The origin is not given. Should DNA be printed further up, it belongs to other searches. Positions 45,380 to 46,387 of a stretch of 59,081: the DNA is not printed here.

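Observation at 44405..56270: Ten copies of an unrecognised ~240-aa domain, six of them in a regular ~380-codon super-repeat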

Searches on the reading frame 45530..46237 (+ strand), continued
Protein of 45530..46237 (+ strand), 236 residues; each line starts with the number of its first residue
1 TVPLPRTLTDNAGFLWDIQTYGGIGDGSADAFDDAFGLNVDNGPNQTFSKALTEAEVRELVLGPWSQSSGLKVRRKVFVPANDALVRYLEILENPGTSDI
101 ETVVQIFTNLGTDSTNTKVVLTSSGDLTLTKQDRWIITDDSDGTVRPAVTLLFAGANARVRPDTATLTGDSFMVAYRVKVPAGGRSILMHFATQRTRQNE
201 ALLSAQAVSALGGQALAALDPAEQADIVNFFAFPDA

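Call 32: search_protein_representatives(alignment_id=A1)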
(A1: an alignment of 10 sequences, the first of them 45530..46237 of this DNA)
Query: 10 sequences, 236 profile positions. Proteins with E-value up to 0.001 (for the whole library): 3949; up to 1e-10: 2962; up to 1e-30: 1034. The best 150 are listed.
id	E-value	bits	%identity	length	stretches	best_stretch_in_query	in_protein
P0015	0.0e+00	1916.5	-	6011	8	2-236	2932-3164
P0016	0.0e+00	1066.9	-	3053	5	2-235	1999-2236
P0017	0.0e+00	1042.9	-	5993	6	7-233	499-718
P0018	1.1e-297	997.1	-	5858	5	3-236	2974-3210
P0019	1.4e-284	954.2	-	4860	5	3-235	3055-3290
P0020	4.7e-278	932.8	-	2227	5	2-235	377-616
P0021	8.1e-275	922.2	-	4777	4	2-236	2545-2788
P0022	1.6e-252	849.3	-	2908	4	2-235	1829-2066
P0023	3.3e-232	782.8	-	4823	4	3-236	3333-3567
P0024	6.3e-218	736.0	-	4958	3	2-236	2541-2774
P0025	3.2e-217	733.7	-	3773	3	3-232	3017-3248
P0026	1.2e-216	731.8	-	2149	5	3-235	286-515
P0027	5.9e-207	700.1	-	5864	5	2-235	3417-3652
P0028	1.6e-202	685.6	-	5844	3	3-236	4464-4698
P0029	9.0e-197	666.8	-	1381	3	3-232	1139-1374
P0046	6.9e-151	516.6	-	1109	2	3-236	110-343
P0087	4.7e-125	432.0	-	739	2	2-232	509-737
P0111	1.7e-109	381.1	-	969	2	2-236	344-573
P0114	5.6e-108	376.2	-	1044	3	8-232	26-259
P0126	1.9e-100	351.5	-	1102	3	8-230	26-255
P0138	4.1e-97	340.6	-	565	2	4-234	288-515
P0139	5.6e-97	340.1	-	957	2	3-232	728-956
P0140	6.3e-97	340.0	-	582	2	2-233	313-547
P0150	5.3e-94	330.4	-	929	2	5-236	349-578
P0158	1.1e-91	322.9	-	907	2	3-235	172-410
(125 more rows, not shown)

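Call 38: search_protein_families(library=pfam, proteins=[P0138, P0140, P0087, P0158, P0150, P0139, P0111, P0114, P0126, P0046], max_evalue=0.001)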
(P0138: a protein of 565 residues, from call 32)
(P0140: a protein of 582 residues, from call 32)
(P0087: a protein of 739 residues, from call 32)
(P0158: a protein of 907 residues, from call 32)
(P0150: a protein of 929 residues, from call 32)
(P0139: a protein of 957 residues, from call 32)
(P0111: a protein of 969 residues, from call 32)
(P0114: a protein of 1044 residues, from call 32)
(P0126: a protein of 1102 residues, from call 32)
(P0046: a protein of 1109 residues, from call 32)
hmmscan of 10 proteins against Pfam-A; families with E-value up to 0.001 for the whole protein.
P0138 (565 aa): 0 families

P0140 (582 aa): 1 family
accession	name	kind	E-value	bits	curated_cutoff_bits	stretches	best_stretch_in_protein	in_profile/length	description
PF18884.5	TSP3_bac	-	2.2e-16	59.8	25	2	210-231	1-22/22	Bacterial TSP3 repeat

P0087 (739 aa): 1 family
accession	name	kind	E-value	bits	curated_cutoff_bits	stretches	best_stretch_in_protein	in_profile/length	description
PF18884.5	TSP3_bac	-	5.5e-44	148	25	6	91-111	1-20/22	Bacterial TSP3 repeat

P0158 (907 aa): 2 families
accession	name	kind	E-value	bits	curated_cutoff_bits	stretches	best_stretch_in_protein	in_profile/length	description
PF18884.5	TSP3_bac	-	2.6e-20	72.4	25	0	432-446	1-15/22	Bacterial TSP3 repeat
PF15892.11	BNR_4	-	8e-06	25.9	27.3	0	691-758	44-112/272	BNR repeat-containing family member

P0150 (929 aa): 3 families
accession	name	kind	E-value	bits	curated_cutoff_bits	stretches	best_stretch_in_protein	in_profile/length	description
PF18884.5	TSP3_bac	-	1.3e-16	60.5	25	3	293-312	1-20/22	Bacterial TSP3 repeat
PF00059.27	Lectin_C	-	4.7e-13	50.2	22.6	1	81-180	3-106/107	Lectin C-type domain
PF02412.23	TSP_3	-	1.6e-06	28.1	25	1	7-37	1-32/36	Thrombospondin type 3 repeat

P0139 (957 aa): 1 family
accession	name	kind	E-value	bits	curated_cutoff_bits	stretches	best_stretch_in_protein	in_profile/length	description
PF18884.5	TSP3_bac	-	6.9e-50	166.9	25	9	207-226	1-20/22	Bacterial TSP3 repeat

P0111 (969 aa): 2 families
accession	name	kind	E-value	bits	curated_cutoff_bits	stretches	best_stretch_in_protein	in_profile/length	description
PF18884.5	TSP3_bac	-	4.4e-21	74.8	25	2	946-967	1-22/22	Bacterial TSP3 repeat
PF09136.16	Glucodextran_B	-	2.9e-09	37.2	27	1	105-174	4-77/83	Glucodextranase, domain B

P0114 (1044 aa): 2 families
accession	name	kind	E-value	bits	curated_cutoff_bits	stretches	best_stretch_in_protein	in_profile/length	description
PF00526.23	Dicty_CTDC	-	6.7e-08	32.6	27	1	915-938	1-24/24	Dictyostelium (slime mold) repeat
PF00200.28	Disintegrin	-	2.1e-05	25.6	35.1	1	840-882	31-75/75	Disintegrin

P0126 (1102 aa): 2 families
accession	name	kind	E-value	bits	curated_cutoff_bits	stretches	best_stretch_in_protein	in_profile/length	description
PF00200.28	Disintegrin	-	1.5e-17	64.6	35.1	4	874-904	45-75/75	Disintegrin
PF00526.23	Dicty_CTDC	-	1.2e-07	31.8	27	1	969-992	1-24/24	Dictyostelium (slime mold) repeat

P0046 (1109 aa): 1 family
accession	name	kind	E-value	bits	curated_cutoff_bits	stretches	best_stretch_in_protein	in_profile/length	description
PF18884.5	TSP3_bac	-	3.2e-38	129.6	25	3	416-437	1-21/22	Bacterial TSP3 repeat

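Call 41: list_cluster_members(proteins=[P0015, P0017, P0020, P0138, P0140, P0008, P0150, P0126, P0046, P0029])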
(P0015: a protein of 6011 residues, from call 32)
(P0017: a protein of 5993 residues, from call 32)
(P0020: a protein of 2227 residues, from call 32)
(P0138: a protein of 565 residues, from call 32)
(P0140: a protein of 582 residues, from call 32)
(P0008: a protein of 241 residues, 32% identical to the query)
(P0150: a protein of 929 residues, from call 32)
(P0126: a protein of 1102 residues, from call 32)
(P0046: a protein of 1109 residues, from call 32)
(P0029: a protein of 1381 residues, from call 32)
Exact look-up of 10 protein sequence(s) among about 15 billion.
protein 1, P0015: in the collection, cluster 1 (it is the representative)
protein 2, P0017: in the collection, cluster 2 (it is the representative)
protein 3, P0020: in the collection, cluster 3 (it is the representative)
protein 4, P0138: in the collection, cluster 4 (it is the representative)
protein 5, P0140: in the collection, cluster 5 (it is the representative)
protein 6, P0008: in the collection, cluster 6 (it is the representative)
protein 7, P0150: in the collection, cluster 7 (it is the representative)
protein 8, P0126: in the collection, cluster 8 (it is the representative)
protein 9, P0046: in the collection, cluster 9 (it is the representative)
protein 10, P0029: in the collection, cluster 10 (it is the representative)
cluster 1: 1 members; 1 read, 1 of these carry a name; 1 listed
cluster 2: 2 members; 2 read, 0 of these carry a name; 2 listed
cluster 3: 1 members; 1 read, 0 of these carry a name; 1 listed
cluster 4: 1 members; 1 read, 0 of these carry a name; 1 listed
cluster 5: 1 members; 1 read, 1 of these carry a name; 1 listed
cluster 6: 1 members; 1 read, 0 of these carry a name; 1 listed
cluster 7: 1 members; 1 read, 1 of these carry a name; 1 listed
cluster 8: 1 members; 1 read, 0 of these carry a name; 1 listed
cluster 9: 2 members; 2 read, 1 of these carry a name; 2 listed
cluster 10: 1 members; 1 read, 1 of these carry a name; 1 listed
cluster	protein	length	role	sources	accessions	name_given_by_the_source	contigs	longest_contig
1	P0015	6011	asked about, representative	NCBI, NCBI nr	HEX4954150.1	MAG TPA: carboxypeptidase regulatory-like domain-containing protein [Thermoanaerobaculia ... | carboxypeptidase regulatory-like domain-containing protein [Thermoanaerobaculia bacterium]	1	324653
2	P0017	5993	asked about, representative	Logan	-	-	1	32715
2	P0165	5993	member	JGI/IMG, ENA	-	-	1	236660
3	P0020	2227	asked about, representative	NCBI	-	-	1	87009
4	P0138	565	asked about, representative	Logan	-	-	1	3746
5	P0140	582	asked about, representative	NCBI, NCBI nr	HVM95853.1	MAG TPA: hypothetical protein VMT89_05660, partial [Candidatus Acidoferrales bacterium] | hypothetical protein [Candidatus Acidoferrales bacterium]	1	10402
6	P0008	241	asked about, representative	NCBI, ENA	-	-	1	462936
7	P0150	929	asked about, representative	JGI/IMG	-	hypothetical protein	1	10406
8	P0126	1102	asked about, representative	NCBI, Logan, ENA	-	-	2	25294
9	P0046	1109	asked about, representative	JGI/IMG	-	hypothetical protein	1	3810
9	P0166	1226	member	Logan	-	-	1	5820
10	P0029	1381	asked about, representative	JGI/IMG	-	hypothetical protein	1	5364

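Call 44: search_solved_structures(query=A3, max_evalue=10, show_alignments=3)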
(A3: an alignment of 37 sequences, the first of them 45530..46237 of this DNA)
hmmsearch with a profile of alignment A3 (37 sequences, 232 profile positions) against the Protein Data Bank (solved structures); distinct sequences matched with E-value up to 10: 0.

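Call 48: fold_search(model_id=the predicted structure, library=viral)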
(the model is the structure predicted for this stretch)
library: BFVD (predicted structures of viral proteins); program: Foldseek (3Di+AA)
matches with E <= 10: 709; with E <= 0.001: 4
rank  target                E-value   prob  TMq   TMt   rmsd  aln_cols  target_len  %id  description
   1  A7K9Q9                6.7e-06  1.00  0.56  0.12   7.6       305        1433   11  Uncharacterized protein Z649L [Chlorovirus heliozoae]
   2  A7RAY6                2.7e-05  1.00  0.52  0.14   9.8       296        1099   11  (no name in the UniProt tables at hand)
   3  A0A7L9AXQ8            1.1e-04  1.00  0.45  0.14   8.6       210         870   12  Glycoside hydrolase family 65 central catalytic domain-containing protein [Pyramimonas orientalis virus]
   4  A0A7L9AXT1            4.8e-04  1.00  0.53  0.11   7.0       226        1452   10  Glycosyl hydrolase family 95 catalytic domain-containing protein [Pyramimonas orientalis virus]
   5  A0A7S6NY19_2          1.1e-03  1.00  0.46  0.14   9.8       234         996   10  PA14 domain-containing protein [Bathycoccus sp. RCC716 virus 1]
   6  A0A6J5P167            1.3e-03  1.00  0.44  0.09   5.4       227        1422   11  Fibronectin type III [uncultured Caudovirales phage]
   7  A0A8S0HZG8            3.6e-03  0.98  0.38  0.30   8.6       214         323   12  (no name in the UniProt tables at hand)
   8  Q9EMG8                3.8e-03  0.60  0.23  0.14  14.4       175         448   10  AMV238 [Amsacta moorei entomopoxvirus]
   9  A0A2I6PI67            8.0e-03  0.08  0.12  0.08  30.2       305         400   12  Baseplate wedge subunit and tail pin protein [Pseudomonas phage PMBT14]
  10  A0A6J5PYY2            1.2e-02  0.89  0.37  0.12  11.1       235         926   11  Uncharacterized protein [uncultured Caudovirales phage]
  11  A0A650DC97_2          1.4e-02  0.25  0.17  0.06  15.3       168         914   11  (no name in the UniProt tables at hand)
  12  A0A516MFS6            1.9e-02  0.21  0.16  0.18  17.8       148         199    9  (no name in the UniProt tables at hand)
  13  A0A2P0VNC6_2          2.6e-02  0.98  0.53  0.15   8.0       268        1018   12  Glycosyl hydrolase family 65 protein [Tetraselmis virus 1]
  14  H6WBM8                2.8e-02  0.15  0.15  0.07  11.4       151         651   10  Uncharacterized protein [Rhodobacter phage RcapNL]
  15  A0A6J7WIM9            3.3e-02  0.18  0.17  0.06  11.6       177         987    8  Uncharacterized protein [uncultured Caudovirales phage]
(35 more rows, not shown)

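Call 62: search_protein_families(library=pfam, alignment_id=A3, max_evalue=1)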
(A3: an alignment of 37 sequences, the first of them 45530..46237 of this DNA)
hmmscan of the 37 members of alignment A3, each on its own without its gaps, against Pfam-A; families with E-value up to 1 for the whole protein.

A. member 1, window:45530-46237:+ (236 aa): 2 families
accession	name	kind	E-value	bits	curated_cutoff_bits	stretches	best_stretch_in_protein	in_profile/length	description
PF07940.18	Hepar_II_III_C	-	0.007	16.3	24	1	65-165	124-220/237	Heparinase II/III-like, C-terminal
PF14849.12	YidC_periplas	-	0.086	13.2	24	1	83-198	17-140/283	YidC periplasmic domain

B. families by the number of members that match (of 37 scanned): 12 families
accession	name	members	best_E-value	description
PF07940.18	Hepar_II_III_C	1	0.007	Heparinase II/III-like, C-terminal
PF22704.2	CBM13-like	1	0.014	Alpha-galactosidase, CBM13 domain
PF23157.1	DUF7055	1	0.052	Domain of unknown function (DUF7055)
PF20446.3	ABC_N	1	0.061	ATPase of the ABC class N-terminal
PF13186.11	SPASM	1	0.066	Iron-sulfur cluster-binding domain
PF14849.12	YidC_periplas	1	0.086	YidC periplasmic domain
PF00202.27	Aminotran_3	1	0.089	Aminotransferase class-III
PF19740.4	DUF6229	1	0.1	Family of unknown function (DUF6229)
PF10794.15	DUF2606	1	0.1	Protein of unknown function (DUF2606)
PF17892.7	Cadherin_5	1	0.11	Cadherin-like domain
PF07381.18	EarA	1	0.27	EarA-like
PF07981.16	Plasmod_MYXSPDY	1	0.69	Plasmodium repeat_MYXSPDY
